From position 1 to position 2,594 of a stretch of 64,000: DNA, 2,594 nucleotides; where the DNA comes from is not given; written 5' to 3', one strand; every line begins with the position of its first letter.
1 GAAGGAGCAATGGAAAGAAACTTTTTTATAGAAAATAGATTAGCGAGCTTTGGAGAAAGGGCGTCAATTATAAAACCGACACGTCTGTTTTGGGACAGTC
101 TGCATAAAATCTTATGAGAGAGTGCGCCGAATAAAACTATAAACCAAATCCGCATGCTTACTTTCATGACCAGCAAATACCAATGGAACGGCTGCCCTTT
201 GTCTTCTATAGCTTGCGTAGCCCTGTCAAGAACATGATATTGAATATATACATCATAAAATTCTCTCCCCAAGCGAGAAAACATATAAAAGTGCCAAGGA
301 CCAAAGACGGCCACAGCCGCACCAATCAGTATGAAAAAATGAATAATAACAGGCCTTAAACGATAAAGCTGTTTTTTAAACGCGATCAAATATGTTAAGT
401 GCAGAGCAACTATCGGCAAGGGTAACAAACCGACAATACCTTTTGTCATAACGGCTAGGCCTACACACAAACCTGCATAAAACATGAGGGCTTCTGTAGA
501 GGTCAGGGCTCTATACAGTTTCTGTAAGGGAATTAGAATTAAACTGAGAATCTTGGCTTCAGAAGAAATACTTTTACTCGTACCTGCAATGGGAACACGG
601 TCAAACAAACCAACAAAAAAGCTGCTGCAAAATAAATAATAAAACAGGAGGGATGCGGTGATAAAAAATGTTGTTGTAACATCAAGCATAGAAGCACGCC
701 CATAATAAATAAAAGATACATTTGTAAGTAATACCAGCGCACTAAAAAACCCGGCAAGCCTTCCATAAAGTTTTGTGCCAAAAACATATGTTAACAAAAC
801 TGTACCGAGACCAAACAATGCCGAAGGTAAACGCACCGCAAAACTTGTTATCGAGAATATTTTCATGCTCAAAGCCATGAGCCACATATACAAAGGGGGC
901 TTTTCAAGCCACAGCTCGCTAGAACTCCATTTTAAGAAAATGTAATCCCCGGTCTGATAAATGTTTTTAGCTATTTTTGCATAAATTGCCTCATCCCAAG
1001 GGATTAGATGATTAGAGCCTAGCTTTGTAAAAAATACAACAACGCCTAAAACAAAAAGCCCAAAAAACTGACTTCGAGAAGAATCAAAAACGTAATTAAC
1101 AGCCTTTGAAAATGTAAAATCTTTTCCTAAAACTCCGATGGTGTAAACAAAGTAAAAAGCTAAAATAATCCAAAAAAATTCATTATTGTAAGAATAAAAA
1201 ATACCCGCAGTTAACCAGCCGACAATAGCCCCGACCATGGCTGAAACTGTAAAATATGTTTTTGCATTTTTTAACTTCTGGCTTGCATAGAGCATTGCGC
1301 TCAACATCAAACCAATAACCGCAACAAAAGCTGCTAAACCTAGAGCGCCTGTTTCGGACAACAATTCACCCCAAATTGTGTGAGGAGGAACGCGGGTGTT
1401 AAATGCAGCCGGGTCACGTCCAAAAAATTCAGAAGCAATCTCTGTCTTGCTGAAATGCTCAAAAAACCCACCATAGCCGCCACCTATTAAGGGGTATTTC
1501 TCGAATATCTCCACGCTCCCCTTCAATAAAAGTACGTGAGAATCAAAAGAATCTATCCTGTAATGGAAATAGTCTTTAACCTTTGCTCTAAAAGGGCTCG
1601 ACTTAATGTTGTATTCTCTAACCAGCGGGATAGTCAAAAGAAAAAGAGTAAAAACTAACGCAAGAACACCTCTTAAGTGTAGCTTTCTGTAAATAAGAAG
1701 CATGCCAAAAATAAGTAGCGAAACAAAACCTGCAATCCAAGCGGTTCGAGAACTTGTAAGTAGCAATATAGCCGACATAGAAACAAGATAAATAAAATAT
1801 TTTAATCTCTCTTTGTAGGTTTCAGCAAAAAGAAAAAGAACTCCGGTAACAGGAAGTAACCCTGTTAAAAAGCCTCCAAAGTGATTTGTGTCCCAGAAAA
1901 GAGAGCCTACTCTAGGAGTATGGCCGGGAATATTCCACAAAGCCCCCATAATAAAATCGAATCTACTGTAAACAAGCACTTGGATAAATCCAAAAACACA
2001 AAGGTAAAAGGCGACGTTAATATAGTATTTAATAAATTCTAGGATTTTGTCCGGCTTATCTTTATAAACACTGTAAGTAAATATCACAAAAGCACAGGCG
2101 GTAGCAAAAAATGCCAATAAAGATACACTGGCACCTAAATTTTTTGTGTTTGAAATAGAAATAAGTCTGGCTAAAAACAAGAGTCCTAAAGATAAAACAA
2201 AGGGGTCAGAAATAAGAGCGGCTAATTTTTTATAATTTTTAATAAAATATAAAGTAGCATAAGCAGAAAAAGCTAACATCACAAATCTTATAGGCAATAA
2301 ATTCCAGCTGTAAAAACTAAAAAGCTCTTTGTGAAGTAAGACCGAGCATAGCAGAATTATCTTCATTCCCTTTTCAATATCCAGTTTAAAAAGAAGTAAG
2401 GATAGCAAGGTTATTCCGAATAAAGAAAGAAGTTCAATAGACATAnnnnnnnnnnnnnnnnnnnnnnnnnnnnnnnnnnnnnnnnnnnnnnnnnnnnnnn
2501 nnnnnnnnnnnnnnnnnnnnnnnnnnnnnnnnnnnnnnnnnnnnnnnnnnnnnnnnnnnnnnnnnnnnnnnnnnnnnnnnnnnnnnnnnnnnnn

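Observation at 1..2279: In-frame fusion of an O-antigen-ligase/Wzy_C-like domain to a PMT_2/ArnT-like GT-C glycosyltransferase domain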

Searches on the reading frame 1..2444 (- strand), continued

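Call 16: search_solved_structures(query=A1, max_evalue=1, show_alignments=3)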
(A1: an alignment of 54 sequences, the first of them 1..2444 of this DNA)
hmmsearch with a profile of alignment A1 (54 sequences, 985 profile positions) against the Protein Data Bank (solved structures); distinct sequences matched with E-value up to 1: 1.
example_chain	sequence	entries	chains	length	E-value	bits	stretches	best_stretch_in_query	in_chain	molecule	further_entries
5ezm_A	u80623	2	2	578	4.7e-41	143.9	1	465-797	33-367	4-amino-4-deoxy-L-arabinose transferase or related glycosyltransferases of PMT family | 4-amino-4-deoxy-L-arabinose (L-Ara4N) transferase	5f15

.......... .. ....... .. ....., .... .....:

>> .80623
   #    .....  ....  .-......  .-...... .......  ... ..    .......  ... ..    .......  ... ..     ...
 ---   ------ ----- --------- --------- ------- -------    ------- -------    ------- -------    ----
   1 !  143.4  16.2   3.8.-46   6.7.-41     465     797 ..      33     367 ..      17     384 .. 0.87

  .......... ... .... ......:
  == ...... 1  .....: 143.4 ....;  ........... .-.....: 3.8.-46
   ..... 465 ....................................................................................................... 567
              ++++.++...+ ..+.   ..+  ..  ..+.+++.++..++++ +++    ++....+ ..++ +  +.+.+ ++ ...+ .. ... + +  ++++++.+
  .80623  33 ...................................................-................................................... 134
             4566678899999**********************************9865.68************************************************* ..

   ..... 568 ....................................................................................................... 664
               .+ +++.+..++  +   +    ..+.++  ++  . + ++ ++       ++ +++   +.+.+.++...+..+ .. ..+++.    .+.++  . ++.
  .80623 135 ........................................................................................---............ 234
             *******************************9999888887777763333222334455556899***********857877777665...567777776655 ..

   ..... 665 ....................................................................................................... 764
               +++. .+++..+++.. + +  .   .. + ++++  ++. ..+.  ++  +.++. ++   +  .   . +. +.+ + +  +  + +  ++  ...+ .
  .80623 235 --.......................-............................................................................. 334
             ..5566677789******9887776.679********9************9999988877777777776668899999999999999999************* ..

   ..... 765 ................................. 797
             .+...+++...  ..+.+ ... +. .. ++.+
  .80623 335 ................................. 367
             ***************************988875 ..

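Call 17: find_encoding_contigs(protein=P0003, flank=10000, max_places=2)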
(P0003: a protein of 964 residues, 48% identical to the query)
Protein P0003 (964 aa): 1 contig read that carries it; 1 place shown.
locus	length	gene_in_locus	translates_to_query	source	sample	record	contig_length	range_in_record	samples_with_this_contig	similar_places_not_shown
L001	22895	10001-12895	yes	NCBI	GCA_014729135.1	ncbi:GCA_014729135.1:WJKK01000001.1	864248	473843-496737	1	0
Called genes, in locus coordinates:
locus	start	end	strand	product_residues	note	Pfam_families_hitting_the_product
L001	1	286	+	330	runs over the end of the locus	PF00535:Glycos_transf_2, PF10111:Glyco_tranf_2_2 (faint), PF13506:Glyco_transf_21 (weak), PF13641:Glyco_tranf_2_3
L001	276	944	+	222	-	PF13489:Methyltransf_23 (weak), PF08241:Methyltransf_11, PF13649:Methyltransf_25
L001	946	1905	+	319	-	PF00535:Glycos_transf_2, PF10111:Glyco_tranf_2_2 (weak), PF13641:Glyco_tranf_2_3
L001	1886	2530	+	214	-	PF13489:Methyltransf_23, PF07021:MetW, PF13847:Methyltransf_31, PF08241:Methyltransf_11, PF08242:Methyltransf_12, PF13649:Methyltransf_25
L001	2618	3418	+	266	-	-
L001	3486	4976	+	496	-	-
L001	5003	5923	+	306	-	PF13641:Glyco_tranf_2_3, PF00535:Glycos_transf_2, PF13632:Glyco_trans_2_3 (weak)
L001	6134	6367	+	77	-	-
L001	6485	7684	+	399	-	PF00534:Glycos_transf_1 (faint), PF13692:Glyco_trans_1_4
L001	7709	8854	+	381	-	PF13439:Glyco_transf_4, PF13579:Glyco_trans_4_4, PF00534:Glycos_transf_1, PF13692:Glyco_trans_1_4, PF20706:GT4-conflict (weak)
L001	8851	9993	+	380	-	PF00534:Glycos_transf_1, PF13692:Glyco_trans_1_4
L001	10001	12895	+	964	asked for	PF04932:Wzy_C, PF02366:PMT, PF13231:PMT_2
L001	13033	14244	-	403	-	PF01943:Polysacc_synt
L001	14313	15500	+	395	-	PF20706:GT4-conflict (weak), PF00534:Glycos_transf_1, PF13692:Glyco_trans_1_4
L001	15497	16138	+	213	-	PF02397:Bac_transf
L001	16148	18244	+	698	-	PF13196:DUF4012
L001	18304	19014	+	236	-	PF11967:RecO_N, PF02565:RecO_C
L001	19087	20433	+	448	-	PF28494:GlyRS_ins_1 (faint), PF00587:tRNA-synt_2b (weak), PF03129:HGTP_anticodon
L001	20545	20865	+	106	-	-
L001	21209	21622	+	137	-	PF02381:MraZ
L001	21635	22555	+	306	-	PF01795:Methyltransf_5, PF13847:Methyltransf_31 (weak), PF13649:Methyltransf_25 (weak)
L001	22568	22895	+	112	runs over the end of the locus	-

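Call 18: find_encoding_contigs(protein=P0001, flank=10000, max_places=3)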
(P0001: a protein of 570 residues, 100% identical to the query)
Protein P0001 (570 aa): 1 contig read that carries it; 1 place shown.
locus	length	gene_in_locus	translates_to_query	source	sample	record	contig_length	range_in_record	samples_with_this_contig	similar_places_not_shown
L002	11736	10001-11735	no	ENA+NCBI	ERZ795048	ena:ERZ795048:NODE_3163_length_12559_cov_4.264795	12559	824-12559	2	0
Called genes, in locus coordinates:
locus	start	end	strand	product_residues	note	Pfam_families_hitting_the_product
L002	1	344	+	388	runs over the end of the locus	?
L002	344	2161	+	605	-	PF19830:DUF6311 (faint)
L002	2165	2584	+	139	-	-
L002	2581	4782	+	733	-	-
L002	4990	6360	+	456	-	-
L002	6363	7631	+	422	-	PF13692:Glyco_trans_1_4 (weak)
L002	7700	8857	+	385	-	PF13439:Glyco_transf_4, PF13477:Glyco_trans_4_2 (weak), PF13579:Glyco_trans_4_4, PF00534:Glycos_transf_1, PF13692:Glyco_trans_1_4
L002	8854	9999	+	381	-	PF00534:Glycos_transf_1, PF13692:Glyco_trans_1_4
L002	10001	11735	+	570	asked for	PF04932:Wzy_C, PF13231:PMT_2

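Call 26: predict_structure(alignment_id=A1)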
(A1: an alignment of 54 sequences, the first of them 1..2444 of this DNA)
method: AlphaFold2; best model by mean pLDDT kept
length: 814 residues; sequences in the alignment: 54
mean_pLDDT: 83.0   pTM: 0.81
mean pLDDT of the five models: 83.0, 82.4, 81.9, 80.9, 80.4
residues with pLDDT >= 90: 410; 70-90: 246; 50-70: 85; < 50: 73
segments of 3 or more residues with pLDDT < 50: 613-627, 633-635, 757-772, 784-786, 788-814
pLDDT, mean of each block of 10 residues (from residue 1): 84 96 97 84 62 94 97 93 96 94 89 95 97 98 97 93 86 81 81 95 98 98 94 88 94 86 87 90 88 63 85 89 86 90 72 68 90 94 95 97 96 71 92 98 90 80 89 82 86 95 90 93 97 95 95 83 82 82 90 92 82 42 45 52 68 95 94 86 78 69 96 96 94 80 59 50 40 54 49 43 33 28
secondary structure, 60 per line:
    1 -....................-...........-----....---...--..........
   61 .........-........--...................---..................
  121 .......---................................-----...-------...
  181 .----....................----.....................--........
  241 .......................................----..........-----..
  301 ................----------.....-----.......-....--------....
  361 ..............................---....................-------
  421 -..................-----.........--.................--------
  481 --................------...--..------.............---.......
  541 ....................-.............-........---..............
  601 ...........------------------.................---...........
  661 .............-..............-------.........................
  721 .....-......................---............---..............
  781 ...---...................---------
elements in order (helices of 4 or more, strands of 3 or more residues): H2-21 H23-33 H39-42 H51-69 H71-78 H81-99 H103-127 H131-162 E168-170 E178-181 H186-205 H210-230 H233-279 H284-293 H299-316 H327-331 H337-343 H345-348 H357-390 H394-413 H422-439 H445-453 H456-472 H483-498 E505-507 H518-530 H534-560 H562-574 H576-583 H587-611 H630-646 H650-673 H675-688 H696-725 H727-748 H752-763 H767-783 H787-805

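Call 28: fold_search(model_id=the predicted structure, library=pdb)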
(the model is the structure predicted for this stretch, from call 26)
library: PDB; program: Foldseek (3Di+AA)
matches with E <= 10: 127; with E <= 0.001: 3
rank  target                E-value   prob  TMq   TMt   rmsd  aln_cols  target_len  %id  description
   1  5f15                  4.7e-06  1.00  0.29  0.43   4.4       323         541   20  Crystal Structure of ArnT from Cupriavidus metallidurans bound to Undecaprenyl phosphate (released 2016-02-17)
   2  5ezm                  1.9e-05  1.00  0.32  0.47   5.5       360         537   20  Crystal Structure of ArnT from Cupriavidus metallidurans in the apo state (released 2016-02-17)
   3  7tpg_B                3.2e-04  1.00  0.35  0.64   6.2       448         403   15  Single-Particle Cryo-EM Structure of the WaaL O-antigen ligase in its ligand bound state (released 2022-04-06)
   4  6p25_A                1.9e-03  1.00  0.25  0.28   6.1       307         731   18  Structure of S. cerevisiae protein O-mannosyltransferase Pmt1-Pmt2 complex bound to the sugar donor and a peptide acce (released 2019-07-10)
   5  9e61_A                2.7e-03  1.00  0.24  0.27   4.7       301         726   16  Cryo-EM structure of Saccharomyces cerevisiae Pmt4 apo form (released 2025-10-15)
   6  9e6i_B                2.7e-03  1.00  0.24  0.27   4.7       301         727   16  Cryo-EM structure of Saccharomyces cerevisiae Pmt4-Ccw5 complex (released 2025-10-15)
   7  9e61_B                2.8e-03  1.00  0.24  0.27   4.7       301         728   16  Cryo-EM structure of Saccharomyces cerevisiae Pmt4 apo form (released 2025-10-15)
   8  6p25_B                3.6e-03  1.00  0.24  0.28   6.4       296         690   18  Structure of S. cerevisiae protein O-mannosyltransferase Pmt1-Pmt2 complex bound to the sugar donor and a peptide acce (released 2019-07-10)
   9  7p64_L                8.8e-02  0.23  0.11  0.12  32.6       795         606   12  Complex I from E. coli, DDM/LMNG-purified, under Turnover at pH 6, Open state (released 2022-09-21)
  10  7e9s_A                3.4e-01  0.99  0.22  0.21  17.4       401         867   13  Archaeal oligosaccharyltransferase AglB from Archaeoglobus fulgidus in complex with an inhibitory peptide and a dolich (released 2021-09-08)
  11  7p7e_L                3.4e-01  0.12  0.10  0.13  32.2       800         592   12  Complex I from E. coli, DDM/LMNG-purified, Apo, Resting state (released 2022-09-21)
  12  9wno_A                3.8e-01  1.00  0.24  0.45   5.3       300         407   15  Cryo-EM structure of Candida glabrata GPI mannosyltransferase I bound to Dol-P-Man (released 2025-12-03)
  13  8a9k_A                4.4e-01  0.08  0.10  0.09  30.4      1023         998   12  Cryo-EM structure of USP1-UAF1 bound to FANCI and mono-ubiquitinated FANCD2 with ML323 (consensus reconstruction) (released 2022-10-12)
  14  9hcj_00               6.1e-01  0.11  0.12  0.13  26.4       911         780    8  D. discoideum nuclear pore complex (released 2024-12-25)
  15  7unk_A                6.3e-01  0.10  0.13  0.11  28.3      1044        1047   12  Structure of Importin-4 bound to the H3-H4-ASF1 histone-histone chaperone complex (released 2022-09-21)
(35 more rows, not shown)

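Call 33: find_related_loci(query=A1, collection=genome_contigs, flank=10000)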
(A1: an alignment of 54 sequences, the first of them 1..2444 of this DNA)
Query A1 (814 aa) in genome_contigs; peptide patterns used: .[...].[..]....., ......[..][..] (x = any residue, [..] = any of these).
114 stretches matched a pattern; 104 encode a relative of the query (tblastn E <= 1e-3); the best 80 are kept; 80 distinct loci.
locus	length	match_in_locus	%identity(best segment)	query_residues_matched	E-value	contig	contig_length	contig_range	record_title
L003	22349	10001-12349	48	1-792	0e+0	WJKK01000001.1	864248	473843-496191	MAG: candidate division WWE3 bacterium isolate Bin_101 k141_320412, whole genome shotgun sequence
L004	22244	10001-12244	48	1-788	0e+0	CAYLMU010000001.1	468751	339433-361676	MAG TPA_asm: uncultured Candidatus Saccharibacteria bacterium isolate SRP193661_co1_136 genome assembly, contig: NODE_4_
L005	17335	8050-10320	49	1-792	0e+0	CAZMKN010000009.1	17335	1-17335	MAG TPA_asm: uncultured Candidatus Saccharibacteria bacterium isolate SRP191223_co1_110 genome assembly, contig: NODE_32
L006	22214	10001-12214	49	4-775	0e+0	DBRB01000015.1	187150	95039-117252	MAG TPA_asm: candidate division WWE3 bacterium UBA1379 UBA1379_contig_1857, whole genome shotgun sequence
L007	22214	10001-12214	49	1-774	0e+0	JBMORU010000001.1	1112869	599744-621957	MAG: Patescibacteria group bacterium isolate Betzabe_MAG188 MAG188_1, whole genome shotgun sequence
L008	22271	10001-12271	46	1-788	0e+0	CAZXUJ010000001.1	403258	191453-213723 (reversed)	MAG TPA_asm: uncultured Candidatus Saccharibacteria bacterium isolate SRP192515_co1_190 genome assembly, contig: NODE_6_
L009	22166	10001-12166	46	20-775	0e+0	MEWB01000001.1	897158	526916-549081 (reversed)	MAG: candidate division WWE3 bacterium RIFOXYC1_FULL_40_10 RIFOXYC1_FULL_WWE3_40_10_complete_curated, whole genome shotg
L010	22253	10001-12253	46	3-789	0e+0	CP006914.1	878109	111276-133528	Candidate division WWE3 bacterium RAAC2_WWE3_1 chromosome, complete genome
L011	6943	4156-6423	47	1-792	0e+0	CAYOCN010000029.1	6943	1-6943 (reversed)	MAG TPA_asm: uncultured Candidatus Saccharibacteria bacterium isolate SRP272421_co3_296 genome assembly, contig: NODE_38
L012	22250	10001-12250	48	4-789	0e+0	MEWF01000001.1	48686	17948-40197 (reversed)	MAG: candidate division WWE3 bacterium RIFOXYC2_FULL_42_13 rifoxyc2_full_scaffold_1000, whole genome shotgun sequence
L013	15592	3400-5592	45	29-793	0e+0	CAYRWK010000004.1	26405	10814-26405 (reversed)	MAG TPA_asm: uncultured Candidatus Saccharibacteria bacterium isolate SRP011637_co1_82 genome assembly, contig: NODE_453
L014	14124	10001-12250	46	4-789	0e+0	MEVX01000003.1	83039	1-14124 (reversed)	MAG: candidate division WWE3 bacterium RIFOXYB1_FULL_43_24 rifoxyb1_full_scaffold_131, whole genome shotgun sequence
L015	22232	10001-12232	45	1-793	0e+0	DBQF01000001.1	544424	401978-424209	MAG TPA_asm: candidate division WWE3 bacterium UBA1401 UBA1401_contig_1134, whole genome shotgun sequence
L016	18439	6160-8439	46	1-792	0e+0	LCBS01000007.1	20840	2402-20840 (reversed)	MAG: candidate division WWE3 bacterium GW2011_GWB1_41_6 UU72_C0007, whole genome shotgun sequence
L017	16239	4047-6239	48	22-787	0e+0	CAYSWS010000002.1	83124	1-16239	MAG TPA_asm: uncultured Candidatus Saccharibacteria bacterium isolate SRP214966_co1_463 genome assembly, contig: NODE_25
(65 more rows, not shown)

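Call 37: search_protein_families(library=ncbifam, proteins=[L001:16148-18244:+], max_evalue=1)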
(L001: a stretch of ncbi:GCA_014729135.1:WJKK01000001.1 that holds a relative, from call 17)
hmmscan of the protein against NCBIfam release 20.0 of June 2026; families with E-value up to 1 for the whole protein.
L001:16148-18244:+ (698 aa): 0 families
